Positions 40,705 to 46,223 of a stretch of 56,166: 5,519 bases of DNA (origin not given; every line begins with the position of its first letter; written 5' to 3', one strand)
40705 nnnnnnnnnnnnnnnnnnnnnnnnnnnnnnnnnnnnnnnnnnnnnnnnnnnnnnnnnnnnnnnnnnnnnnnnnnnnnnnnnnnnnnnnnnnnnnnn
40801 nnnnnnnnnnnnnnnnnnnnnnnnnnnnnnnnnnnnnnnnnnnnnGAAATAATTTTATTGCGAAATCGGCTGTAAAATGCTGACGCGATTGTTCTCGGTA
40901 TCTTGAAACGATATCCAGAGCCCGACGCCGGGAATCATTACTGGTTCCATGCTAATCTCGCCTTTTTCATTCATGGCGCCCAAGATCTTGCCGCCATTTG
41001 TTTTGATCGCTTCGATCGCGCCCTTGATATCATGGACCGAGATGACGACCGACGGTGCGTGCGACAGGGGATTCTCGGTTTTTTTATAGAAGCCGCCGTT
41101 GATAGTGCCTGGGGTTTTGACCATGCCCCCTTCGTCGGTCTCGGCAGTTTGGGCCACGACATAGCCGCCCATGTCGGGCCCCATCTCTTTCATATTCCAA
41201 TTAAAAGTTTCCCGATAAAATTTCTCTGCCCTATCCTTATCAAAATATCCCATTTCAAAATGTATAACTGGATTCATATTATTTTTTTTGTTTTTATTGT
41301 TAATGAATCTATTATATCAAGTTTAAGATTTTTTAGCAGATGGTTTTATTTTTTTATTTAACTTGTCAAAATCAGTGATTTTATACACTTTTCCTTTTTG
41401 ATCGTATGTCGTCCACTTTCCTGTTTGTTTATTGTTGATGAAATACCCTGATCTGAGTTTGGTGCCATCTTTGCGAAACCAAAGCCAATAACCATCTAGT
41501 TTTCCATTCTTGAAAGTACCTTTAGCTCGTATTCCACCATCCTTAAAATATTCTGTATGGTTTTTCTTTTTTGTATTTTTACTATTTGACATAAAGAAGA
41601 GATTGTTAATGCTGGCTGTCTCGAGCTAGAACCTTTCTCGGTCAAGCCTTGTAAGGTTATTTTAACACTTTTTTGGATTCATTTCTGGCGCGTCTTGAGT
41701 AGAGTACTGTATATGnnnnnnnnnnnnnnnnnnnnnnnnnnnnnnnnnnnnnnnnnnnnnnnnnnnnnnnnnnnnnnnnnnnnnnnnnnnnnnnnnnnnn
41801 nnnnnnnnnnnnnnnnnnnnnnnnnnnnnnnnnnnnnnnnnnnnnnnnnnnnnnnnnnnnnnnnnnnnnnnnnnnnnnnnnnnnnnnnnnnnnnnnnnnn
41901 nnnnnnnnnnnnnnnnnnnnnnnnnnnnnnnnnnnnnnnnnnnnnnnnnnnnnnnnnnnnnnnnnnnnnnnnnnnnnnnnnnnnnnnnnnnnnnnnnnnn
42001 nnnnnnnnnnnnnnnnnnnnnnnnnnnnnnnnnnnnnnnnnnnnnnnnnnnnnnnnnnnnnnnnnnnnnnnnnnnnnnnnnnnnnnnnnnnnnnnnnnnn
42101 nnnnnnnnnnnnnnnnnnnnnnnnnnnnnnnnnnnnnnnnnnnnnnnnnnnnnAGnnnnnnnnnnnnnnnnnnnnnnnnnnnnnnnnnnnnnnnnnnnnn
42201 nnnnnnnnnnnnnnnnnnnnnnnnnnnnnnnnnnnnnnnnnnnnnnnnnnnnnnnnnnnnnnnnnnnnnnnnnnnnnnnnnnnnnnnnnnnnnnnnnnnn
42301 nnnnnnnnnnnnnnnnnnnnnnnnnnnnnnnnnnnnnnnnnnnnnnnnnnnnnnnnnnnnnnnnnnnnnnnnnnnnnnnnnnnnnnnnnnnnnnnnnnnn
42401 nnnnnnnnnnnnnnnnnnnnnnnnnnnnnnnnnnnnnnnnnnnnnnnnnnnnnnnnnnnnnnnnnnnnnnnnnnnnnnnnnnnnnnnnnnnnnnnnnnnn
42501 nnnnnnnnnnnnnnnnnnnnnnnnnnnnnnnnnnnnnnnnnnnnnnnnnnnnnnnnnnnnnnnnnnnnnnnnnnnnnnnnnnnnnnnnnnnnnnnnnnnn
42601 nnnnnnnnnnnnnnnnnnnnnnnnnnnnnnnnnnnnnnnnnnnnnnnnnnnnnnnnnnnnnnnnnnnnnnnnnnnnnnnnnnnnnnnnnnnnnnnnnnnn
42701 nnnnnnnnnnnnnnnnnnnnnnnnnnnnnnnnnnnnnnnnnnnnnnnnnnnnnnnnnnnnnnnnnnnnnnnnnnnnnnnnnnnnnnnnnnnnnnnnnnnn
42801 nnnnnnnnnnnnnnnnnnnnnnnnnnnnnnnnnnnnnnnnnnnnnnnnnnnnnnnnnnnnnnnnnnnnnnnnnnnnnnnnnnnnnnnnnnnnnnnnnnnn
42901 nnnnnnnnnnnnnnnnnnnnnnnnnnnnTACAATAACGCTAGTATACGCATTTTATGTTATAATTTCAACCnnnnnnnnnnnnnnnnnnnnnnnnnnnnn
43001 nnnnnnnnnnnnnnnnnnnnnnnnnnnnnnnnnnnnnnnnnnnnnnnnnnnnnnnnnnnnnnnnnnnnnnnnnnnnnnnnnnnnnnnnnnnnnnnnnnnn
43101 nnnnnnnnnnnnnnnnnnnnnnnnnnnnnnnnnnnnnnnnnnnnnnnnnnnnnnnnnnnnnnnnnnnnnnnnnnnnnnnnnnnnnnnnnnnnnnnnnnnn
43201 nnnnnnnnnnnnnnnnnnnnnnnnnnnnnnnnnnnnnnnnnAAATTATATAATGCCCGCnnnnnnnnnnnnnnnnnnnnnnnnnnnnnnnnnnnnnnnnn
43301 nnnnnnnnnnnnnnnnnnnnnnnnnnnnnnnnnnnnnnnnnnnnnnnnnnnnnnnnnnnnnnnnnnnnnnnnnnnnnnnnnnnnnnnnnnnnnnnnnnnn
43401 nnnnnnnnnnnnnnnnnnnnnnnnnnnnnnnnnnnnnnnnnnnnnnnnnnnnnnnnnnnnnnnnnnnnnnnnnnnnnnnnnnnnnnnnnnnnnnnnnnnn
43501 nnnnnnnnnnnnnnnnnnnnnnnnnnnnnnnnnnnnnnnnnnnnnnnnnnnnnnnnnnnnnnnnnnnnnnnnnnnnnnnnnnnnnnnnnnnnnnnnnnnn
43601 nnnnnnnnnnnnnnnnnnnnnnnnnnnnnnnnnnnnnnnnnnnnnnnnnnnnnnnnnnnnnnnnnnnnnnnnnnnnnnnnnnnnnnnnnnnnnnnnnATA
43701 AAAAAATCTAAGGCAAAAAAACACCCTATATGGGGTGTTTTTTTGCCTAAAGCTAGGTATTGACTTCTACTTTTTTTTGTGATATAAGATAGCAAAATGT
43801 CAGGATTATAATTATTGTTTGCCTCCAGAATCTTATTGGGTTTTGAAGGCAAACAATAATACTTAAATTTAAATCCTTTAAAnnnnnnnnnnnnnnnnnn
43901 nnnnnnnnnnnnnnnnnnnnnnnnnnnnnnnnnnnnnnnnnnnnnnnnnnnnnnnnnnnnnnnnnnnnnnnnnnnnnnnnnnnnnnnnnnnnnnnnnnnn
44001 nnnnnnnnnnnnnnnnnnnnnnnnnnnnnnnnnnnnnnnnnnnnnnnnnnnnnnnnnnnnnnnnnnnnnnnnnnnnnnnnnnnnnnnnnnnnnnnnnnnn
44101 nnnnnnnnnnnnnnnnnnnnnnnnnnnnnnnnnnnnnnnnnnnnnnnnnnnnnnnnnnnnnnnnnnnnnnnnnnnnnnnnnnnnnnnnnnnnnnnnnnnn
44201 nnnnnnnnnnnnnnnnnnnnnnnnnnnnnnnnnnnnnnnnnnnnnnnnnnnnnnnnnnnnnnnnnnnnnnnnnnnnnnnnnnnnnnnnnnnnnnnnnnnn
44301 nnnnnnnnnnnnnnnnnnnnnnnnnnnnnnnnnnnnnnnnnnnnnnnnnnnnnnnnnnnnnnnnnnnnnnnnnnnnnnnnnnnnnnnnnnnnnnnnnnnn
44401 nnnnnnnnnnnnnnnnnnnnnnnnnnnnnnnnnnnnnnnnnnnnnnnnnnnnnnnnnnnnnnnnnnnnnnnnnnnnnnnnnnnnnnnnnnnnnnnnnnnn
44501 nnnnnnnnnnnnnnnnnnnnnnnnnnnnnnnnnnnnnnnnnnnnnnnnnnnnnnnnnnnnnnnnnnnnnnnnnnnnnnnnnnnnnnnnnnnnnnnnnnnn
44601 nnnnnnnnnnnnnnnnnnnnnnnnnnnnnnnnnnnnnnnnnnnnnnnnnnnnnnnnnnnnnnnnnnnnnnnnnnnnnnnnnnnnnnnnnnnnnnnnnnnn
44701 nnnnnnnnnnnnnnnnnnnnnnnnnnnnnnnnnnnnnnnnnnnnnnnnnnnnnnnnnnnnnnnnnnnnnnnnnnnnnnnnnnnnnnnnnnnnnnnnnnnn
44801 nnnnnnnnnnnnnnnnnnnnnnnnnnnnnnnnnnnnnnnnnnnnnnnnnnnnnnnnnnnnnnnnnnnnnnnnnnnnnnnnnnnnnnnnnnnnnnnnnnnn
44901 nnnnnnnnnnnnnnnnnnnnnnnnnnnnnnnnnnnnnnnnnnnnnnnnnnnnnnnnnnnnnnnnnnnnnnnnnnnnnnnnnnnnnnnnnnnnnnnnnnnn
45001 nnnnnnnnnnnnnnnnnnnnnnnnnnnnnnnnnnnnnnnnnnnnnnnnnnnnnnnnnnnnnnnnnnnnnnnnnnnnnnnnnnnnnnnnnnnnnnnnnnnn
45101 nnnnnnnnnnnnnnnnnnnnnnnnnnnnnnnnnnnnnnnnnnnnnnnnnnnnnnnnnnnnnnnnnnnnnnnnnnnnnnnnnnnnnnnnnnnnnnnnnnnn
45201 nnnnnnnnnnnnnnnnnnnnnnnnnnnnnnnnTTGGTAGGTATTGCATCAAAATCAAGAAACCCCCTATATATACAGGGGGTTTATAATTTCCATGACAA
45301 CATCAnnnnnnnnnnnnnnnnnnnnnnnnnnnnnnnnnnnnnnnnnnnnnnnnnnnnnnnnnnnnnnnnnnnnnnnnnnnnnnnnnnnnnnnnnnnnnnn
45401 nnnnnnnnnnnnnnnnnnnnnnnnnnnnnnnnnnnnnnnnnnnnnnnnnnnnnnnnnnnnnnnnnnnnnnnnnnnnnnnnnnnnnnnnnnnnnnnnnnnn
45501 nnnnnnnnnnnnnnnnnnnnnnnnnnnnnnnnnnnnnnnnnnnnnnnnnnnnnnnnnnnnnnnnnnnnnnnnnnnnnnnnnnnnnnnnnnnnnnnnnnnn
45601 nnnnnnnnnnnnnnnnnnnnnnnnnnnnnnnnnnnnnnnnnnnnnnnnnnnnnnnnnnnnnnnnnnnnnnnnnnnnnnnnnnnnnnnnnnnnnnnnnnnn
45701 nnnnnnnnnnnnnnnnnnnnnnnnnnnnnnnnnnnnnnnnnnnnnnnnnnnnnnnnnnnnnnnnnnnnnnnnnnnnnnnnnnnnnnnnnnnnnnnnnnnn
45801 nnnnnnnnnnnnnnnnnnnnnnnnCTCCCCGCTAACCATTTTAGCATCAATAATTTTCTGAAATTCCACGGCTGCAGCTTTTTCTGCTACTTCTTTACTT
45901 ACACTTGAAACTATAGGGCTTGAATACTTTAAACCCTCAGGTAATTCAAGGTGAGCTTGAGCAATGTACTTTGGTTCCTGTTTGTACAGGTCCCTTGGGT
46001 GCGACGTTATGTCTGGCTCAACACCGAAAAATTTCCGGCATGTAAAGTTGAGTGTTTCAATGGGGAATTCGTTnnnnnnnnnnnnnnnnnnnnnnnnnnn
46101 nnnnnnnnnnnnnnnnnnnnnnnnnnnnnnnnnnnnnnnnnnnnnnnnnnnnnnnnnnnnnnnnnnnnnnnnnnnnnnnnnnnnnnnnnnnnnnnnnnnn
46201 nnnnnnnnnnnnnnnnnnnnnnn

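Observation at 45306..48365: SF2 helicase fused to three tandem dsRNA-binding-domain-like repeats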

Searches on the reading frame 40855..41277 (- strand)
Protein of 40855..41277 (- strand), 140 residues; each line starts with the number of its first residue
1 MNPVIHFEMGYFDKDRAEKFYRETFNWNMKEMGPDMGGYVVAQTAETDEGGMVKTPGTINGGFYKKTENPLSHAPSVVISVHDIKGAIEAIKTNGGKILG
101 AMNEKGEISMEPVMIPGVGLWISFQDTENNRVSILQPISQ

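Call 20: search_protein_families(library=pfam, proteins=[window:40855-41277:-], max_evalue=0.01)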
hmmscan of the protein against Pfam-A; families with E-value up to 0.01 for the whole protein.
window:40855-41277:- (140 aa): 2 families
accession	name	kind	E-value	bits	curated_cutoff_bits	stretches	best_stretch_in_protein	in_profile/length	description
PF00903.31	Glyoxalase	-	1.9e-06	28.7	20.6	1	6-132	4-119/121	Glyoxalase/Bleomycin resistance protein/Dioxygenase superfamily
PF22677.2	Ble-like_N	-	7.9e-05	22.8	24.5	1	5-44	3-40/41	Bleomycin resistance protein-like N-terminal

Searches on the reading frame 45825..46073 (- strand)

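Call 8: search_protein_families(library=pfam, proteins=[window:45825-46073:-], max_evalue=10)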
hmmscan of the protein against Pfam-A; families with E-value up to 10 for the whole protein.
seq(83 aa): 1 family
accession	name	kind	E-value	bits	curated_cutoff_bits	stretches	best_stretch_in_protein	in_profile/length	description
PF13932.14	SAM_GIDA_C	-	0.0079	16.4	27.1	1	39-82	6-47/57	tRNA modifying enzyme MnmG/GidA C-terminal helical bundle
